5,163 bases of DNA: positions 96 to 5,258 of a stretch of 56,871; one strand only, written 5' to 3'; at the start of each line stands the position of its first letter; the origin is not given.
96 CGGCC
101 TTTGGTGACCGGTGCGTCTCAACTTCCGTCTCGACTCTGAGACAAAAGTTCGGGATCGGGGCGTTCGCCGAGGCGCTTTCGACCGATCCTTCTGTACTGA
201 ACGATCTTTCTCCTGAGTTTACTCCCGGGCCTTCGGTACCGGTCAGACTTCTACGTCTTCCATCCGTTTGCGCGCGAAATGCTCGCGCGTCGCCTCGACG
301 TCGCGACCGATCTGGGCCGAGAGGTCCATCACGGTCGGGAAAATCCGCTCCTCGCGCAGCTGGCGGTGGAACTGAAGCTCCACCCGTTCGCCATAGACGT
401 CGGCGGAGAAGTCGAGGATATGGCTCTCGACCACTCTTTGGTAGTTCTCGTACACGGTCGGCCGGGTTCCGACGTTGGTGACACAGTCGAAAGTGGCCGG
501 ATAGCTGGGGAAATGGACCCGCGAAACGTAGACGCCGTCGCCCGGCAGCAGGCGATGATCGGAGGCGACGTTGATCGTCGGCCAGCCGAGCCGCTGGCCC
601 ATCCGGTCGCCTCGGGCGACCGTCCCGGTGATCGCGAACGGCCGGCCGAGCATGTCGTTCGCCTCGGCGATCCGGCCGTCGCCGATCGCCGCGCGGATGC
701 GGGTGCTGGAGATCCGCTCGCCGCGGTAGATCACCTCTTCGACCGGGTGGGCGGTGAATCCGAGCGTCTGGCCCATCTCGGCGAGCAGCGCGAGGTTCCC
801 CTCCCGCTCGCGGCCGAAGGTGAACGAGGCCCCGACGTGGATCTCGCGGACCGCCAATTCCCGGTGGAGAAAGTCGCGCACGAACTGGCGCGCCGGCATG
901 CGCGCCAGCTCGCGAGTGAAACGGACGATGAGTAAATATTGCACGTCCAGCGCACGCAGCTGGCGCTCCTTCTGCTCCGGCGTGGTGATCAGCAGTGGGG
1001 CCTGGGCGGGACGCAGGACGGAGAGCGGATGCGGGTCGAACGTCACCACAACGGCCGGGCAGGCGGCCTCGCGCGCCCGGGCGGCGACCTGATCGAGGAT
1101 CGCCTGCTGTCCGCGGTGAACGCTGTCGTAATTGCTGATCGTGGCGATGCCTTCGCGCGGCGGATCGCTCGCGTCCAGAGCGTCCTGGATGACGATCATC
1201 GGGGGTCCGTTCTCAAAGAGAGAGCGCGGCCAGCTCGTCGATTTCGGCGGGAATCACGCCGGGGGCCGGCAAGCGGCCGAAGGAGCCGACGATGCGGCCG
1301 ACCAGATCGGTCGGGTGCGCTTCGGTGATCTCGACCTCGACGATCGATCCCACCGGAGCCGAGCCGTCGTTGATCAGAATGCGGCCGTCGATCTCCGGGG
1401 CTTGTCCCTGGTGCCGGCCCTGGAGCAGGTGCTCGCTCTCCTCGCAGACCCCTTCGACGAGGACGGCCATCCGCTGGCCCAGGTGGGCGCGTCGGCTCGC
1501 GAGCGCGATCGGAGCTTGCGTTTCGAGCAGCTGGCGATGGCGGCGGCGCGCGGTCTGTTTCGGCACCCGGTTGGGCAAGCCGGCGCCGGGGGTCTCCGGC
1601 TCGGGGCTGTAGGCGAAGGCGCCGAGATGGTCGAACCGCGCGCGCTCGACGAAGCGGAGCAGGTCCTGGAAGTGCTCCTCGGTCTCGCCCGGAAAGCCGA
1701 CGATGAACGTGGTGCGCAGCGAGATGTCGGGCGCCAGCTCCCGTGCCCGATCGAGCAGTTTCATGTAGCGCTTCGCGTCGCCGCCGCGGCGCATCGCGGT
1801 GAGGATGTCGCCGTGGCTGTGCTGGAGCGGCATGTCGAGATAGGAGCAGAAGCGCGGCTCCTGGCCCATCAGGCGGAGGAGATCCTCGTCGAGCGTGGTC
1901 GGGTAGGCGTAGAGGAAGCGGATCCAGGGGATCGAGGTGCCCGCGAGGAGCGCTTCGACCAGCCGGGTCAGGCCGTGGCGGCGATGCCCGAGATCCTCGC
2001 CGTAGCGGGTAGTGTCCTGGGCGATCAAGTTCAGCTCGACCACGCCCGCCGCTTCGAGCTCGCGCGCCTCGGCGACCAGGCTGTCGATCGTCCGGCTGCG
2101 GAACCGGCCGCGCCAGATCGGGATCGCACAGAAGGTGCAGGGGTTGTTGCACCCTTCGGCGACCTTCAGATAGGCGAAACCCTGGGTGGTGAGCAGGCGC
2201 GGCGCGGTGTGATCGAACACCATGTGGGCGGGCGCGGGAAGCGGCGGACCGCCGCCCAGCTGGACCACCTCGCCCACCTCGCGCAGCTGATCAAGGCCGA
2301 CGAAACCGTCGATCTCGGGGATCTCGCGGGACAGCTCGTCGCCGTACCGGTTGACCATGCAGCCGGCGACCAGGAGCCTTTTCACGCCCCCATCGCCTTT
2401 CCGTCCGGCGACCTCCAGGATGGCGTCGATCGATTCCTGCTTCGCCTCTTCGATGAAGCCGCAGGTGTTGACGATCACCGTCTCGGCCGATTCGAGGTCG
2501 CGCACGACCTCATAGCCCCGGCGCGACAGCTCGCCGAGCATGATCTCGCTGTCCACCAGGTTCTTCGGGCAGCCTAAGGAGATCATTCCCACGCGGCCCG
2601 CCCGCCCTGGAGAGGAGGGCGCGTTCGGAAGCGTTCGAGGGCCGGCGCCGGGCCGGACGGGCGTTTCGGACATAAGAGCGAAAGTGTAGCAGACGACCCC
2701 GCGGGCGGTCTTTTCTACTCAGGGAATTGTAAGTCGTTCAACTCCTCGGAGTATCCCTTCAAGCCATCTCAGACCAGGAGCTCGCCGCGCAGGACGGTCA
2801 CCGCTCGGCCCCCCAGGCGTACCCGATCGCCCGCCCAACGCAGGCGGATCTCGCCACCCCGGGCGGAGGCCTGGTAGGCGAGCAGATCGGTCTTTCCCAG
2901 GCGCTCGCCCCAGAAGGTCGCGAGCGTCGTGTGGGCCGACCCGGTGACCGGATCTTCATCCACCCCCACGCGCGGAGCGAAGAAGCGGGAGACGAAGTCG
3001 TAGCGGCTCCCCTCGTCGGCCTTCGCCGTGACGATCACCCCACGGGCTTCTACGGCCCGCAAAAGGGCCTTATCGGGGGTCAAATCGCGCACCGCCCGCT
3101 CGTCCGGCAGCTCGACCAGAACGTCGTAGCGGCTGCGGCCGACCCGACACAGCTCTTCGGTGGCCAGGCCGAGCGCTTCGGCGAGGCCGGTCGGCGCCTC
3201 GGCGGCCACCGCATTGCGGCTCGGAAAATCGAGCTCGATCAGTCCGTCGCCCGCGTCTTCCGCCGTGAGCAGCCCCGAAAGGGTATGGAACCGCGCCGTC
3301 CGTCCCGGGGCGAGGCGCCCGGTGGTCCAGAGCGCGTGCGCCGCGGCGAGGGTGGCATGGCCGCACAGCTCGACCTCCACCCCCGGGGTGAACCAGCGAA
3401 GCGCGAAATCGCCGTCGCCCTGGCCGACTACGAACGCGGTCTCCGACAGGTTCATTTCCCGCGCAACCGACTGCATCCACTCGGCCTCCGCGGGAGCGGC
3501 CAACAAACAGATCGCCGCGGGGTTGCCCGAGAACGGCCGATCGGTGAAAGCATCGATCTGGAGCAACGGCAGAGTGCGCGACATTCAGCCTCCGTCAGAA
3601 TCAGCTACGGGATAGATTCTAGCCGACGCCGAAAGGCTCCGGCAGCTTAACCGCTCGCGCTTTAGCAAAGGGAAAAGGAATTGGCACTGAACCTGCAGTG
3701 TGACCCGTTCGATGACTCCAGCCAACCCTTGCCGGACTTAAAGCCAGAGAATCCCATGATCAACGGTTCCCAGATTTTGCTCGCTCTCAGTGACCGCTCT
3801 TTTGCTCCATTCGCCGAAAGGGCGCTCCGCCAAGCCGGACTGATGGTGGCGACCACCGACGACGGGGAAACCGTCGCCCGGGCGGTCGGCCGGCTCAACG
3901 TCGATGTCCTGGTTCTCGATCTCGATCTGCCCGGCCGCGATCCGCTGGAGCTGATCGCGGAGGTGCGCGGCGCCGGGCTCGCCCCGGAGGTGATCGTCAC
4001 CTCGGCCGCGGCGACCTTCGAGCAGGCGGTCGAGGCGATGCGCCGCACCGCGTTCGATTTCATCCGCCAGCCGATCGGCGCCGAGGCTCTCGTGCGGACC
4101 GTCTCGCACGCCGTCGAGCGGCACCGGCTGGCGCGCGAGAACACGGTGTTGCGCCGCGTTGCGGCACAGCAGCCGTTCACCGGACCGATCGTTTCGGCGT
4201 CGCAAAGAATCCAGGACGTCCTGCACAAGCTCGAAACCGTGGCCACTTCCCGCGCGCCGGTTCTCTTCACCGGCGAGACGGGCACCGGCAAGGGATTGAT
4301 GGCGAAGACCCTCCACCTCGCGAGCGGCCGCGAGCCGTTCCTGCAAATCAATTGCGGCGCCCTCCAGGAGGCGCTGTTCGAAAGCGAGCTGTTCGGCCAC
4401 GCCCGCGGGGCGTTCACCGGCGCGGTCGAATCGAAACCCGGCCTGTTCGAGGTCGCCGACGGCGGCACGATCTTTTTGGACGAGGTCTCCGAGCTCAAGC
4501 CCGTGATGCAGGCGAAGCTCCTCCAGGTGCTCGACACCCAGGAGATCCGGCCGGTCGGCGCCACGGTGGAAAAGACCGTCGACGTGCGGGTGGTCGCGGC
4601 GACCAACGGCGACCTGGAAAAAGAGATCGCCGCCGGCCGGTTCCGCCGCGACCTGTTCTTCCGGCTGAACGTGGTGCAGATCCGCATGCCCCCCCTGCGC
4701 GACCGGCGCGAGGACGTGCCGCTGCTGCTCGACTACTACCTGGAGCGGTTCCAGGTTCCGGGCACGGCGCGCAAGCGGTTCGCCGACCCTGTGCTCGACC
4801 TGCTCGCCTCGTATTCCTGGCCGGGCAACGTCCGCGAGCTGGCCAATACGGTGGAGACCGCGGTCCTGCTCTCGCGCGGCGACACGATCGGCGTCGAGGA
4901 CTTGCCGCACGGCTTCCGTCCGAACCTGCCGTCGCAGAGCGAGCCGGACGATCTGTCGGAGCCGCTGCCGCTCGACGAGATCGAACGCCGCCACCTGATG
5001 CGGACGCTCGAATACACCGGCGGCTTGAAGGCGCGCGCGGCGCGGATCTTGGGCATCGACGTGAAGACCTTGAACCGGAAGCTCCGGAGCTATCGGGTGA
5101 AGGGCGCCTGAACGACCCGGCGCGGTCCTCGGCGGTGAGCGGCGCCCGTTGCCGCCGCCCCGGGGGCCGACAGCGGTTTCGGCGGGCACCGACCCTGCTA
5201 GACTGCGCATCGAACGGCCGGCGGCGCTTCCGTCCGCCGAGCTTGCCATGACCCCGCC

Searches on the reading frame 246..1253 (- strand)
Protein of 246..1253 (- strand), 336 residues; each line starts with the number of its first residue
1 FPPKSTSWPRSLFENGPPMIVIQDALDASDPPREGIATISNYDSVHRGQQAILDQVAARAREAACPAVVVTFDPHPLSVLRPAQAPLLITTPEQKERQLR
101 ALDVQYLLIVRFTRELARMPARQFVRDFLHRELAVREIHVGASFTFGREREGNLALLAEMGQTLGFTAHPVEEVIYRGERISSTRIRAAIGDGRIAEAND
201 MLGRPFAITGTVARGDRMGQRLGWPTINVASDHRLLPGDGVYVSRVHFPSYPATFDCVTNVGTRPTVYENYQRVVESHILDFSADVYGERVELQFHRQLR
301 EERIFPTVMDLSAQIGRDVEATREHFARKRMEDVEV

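Call 68: search_protein_families(library=pfam, proteins=[window:246-1253:-], max_evalue=0.00001)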
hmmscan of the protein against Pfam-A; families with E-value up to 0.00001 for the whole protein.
window:246-1253:- (336 aa): 2 families
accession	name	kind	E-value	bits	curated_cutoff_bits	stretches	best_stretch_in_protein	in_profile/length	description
PF06574.18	FAD_syn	-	1.1e-42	145.9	27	1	33-185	6-158/158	FAD synthetase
PF01687.23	Flavokinase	-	9.7e-35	119.9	19.6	1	202-325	1-123/124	Riboflavin kinase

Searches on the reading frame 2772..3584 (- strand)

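Call 68: search_protein_families(library=pfam, proteins=[window:2772-3584:-], max_evalue=0.00001)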
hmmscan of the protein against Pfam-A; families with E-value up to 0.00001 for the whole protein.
window:2772-3584:- (271 aa): 1 family
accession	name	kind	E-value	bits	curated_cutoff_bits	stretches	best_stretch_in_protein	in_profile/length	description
PF02567.21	PhzC-PhzF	-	9.7e-69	232.4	27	1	10-267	1-281/281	Phenazine biosynthesis-like protein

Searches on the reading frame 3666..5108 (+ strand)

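Call 68: search_protein_families(library=pfam, proteins=[window:3666-5108:+], max_evalue=0.00001)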
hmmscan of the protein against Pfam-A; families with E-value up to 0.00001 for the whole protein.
window:3666-5108:+ (481 aa): 8 families
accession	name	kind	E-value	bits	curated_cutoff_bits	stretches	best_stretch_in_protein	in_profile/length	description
PF00158.32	Sigma54_activat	-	2.5e-62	209.9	20.2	1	175-339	1-167/168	Sigma-54 interaction domain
PF25601.1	AAA_lid_14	-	5.8e-23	81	27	1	345-426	1-83/87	AAA+ ATPase lid domain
PF14532.12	Sigma54_activ_2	-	6e-22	78.8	25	1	177-344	2-138/138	Sigma-54 interaction domain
PF00072.30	Response_reg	-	9.2e-15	55.2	30.2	1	46-146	10-110/111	Response regulator receiver domain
PF02954.25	HTH_8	-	1.9e-11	43.9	22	1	436-476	2-42/42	Bacterial regulatory protein, Fis family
PF07728.20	AAA_5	-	7.7e-08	32.9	22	1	198-314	1-122/139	AAA domain (dynein-related subfamily)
PF00004.35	AAA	-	2.5e-07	31.7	21.2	1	199-333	1-130/131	ATPase family associated with various cellular activities (AAA)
PF01078.27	Mg_chelatase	-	8.1e-06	25.8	20.3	0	252-314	93-157/207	Magnesium chelatase, subunit ChlI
